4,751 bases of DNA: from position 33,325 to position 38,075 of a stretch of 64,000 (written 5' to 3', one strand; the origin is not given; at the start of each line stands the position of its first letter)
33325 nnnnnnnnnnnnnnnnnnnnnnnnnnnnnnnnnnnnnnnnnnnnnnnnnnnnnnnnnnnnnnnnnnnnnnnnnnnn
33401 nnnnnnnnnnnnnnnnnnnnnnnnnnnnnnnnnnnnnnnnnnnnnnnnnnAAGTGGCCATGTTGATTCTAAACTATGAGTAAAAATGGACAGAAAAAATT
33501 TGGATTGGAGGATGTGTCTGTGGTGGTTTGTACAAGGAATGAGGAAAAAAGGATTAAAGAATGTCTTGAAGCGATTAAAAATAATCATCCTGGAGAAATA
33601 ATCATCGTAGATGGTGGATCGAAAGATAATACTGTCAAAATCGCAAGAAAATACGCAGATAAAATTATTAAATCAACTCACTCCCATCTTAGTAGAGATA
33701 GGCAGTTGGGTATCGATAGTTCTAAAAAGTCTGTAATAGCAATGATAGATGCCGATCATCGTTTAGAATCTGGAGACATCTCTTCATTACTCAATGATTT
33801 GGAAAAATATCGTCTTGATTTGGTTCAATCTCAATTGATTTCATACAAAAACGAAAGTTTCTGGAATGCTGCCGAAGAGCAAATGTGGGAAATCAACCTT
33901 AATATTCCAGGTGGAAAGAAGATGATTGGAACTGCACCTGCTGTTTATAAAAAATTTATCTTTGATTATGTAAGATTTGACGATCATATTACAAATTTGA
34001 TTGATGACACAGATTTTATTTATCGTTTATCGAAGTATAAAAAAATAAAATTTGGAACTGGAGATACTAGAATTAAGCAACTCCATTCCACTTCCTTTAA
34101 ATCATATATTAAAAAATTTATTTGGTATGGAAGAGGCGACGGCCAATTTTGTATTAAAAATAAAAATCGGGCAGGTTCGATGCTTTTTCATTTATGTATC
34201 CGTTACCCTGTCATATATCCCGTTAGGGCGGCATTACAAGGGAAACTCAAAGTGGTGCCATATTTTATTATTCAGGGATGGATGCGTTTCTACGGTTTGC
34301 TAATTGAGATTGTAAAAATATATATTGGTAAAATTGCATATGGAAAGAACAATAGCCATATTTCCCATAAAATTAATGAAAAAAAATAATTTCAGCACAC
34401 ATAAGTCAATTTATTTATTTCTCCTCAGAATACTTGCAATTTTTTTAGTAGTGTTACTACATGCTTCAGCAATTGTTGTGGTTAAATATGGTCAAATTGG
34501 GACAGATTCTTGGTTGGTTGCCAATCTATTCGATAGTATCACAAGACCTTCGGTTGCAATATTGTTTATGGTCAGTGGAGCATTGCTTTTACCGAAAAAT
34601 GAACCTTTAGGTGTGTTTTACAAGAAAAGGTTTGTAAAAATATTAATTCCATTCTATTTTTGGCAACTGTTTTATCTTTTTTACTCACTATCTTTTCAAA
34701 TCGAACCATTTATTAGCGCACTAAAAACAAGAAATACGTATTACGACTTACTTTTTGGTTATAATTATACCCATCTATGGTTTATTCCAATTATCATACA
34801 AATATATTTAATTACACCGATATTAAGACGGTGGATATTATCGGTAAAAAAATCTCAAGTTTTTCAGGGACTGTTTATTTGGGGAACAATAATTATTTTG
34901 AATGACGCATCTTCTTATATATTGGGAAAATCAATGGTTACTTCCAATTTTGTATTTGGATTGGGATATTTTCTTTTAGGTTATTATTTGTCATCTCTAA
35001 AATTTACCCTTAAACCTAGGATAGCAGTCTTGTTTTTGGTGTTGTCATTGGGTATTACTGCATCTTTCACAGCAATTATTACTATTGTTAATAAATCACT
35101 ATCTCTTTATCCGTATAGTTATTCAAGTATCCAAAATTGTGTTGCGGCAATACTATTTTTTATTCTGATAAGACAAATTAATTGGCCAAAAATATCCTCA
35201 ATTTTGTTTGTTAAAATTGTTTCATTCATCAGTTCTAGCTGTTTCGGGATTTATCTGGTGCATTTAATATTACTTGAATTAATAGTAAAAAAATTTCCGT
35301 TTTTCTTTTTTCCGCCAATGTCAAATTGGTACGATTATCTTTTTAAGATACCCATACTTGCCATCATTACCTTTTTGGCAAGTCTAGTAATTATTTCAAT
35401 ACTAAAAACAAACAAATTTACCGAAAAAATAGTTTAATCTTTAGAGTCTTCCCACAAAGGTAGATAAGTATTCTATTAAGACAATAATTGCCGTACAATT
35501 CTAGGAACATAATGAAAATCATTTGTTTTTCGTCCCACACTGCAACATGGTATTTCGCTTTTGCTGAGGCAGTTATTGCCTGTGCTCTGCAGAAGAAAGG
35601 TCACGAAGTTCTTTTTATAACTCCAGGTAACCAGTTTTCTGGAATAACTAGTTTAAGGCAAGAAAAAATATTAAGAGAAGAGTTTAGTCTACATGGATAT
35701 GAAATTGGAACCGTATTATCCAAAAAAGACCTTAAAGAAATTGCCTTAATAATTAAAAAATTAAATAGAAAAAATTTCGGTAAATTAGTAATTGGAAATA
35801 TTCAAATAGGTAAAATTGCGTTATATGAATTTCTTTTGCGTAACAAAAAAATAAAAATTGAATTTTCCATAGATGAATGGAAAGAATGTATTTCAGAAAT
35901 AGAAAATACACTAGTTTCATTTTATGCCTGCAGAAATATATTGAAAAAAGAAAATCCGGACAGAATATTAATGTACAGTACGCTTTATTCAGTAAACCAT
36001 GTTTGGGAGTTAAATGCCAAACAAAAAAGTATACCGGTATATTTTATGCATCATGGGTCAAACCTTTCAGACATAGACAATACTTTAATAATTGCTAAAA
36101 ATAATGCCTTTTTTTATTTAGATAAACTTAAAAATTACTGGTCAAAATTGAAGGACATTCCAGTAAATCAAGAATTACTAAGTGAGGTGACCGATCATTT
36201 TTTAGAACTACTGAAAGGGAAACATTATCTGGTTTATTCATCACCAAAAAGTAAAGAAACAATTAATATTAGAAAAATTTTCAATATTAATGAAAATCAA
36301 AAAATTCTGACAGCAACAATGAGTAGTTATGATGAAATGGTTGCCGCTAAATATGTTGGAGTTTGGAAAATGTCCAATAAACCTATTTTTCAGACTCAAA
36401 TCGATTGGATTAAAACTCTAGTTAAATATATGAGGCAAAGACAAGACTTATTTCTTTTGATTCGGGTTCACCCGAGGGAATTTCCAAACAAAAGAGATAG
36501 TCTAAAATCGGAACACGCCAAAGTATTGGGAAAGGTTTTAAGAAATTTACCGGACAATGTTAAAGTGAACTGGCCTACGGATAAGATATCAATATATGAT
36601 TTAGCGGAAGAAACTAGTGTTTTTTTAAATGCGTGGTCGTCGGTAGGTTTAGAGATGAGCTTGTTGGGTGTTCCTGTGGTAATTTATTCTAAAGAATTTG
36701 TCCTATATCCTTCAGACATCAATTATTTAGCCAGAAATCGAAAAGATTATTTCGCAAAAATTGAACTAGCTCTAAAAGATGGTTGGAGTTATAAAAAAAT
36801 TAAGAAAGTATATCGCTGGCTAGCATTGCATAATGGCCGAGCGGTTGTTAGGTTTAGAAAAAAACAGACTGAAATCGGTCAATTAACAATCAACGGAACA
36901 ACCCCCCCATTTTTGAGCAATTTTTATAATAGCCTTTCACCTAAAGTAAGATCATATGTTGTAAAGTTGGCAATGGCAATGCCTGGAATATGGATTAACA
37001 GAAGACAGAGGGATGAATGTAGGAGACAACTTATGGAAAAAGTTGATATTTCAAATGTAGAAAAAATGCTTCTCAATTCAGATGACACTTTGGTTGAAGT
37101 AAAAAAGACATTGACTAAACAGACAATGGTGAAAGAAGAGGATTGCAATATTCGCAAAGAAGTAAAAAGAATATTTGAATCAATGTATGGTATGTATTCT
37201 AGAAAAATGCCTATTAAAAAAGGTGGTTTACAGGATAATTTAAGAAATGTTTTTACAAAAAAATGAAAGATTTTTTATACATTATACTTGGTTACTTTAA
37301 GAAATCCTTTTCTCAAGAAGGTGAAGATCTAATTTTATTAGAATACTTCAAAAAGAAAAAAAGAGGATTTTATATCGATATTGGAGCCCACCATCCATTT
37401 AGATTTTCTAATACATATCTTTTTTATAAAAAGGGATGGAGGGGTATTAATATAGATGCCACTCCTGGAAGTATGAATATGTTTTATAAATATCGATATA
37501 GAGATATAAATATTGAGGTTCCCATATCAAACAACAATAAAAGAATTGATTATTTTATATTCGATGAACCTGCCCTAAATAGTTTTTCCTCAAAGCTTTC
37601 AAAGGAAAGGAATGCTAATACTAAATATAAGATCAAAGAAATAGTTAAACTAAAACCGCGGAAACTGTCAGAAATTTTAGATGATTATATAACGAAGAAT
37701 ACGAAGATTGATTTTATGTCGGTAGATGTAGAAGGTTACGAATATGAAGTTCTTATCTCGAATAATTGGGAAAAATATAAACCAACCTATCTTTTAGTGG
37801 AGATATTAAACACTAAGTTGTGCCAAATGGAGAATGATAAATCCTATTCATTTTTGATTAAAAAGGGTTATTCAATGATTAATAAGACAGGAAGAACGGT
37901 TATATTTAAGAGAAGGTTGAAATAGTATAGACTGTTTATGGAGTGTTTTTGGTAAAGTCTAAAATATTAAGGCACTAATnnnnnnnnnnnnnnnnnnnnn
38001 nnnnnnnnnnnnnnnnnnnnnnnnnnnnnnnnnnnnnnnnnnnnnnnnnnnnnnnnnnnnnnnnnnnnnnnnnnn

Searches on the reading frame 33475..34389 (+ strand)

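Call 26: search_protein_families(library=pfam, proteins=[window:33475-34389:+], max_evalue=0.001)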
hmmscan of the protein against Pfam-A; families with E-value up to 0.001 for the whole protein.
window:33475-34389:+ (304 aa): 4 families
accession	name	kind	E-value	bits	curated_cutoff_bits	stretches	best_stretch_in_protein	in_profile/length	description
PF00535.33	Glycos_transf_2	-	3.1e-23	83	23.3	1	15-145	1-132/168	Glycosyl transferase family 2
PF13641.12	Glyco_tranf_2_3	-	8.6e-06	26.4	27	1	13-187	2-196/230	Glycosyltransferase like family 2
PF13704.12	Glyco_tranf_2_4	-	0.00016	22.6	27.5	1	21-76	1-56/98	Glycosyl transferase family 2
PF10111.15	Glyco_tranf_2_2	-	0.00028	20.9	27.3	1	15-106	1-103/276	Glycosyltransferase like family 2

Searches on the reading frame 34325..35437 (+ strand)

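Call 26: search_protein_families(library=pfam, proteins=[window:34325-35437:+], max_evalue=0.001)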
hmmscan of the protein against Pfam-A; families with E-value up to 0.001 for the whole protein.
window:34325-35437:+ (370 aa): 1 family
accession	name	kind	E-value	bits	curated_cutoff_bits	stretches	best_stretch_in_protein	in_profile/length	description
PF01757.29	Acyl_transf_3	-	3.9e-36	125.2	31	1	30-356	3-324/326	Acyltransferase domain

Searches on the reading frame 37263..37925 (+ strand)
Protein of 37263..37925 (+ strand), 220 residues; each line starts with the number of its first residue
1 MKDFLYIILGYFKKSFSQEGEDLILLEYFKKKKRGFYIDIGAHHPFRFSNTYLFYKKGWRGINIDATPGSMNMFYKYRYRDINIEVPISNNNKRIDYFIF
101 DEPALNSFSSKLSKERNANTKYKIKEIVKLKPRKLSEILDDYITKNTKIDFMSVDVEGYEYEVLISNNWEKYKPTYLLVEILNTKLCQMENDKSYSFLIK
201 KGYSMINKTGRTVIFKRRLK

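Call 26: search_protein_families(library=pfam, proteins=[window:37263-37925:+], max_evalue=0.001)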
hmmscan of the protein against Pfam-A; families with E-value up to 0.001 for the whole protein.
window:37263-37925:+ (220 aa): 1 family
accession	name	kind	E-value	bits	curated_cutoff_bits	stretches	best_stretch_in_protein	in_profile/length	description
PF05050.19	Methyltransf_21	-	6.1e-19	69.2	22.7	1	39-203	1-171/173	Methyltransferase FkbM domain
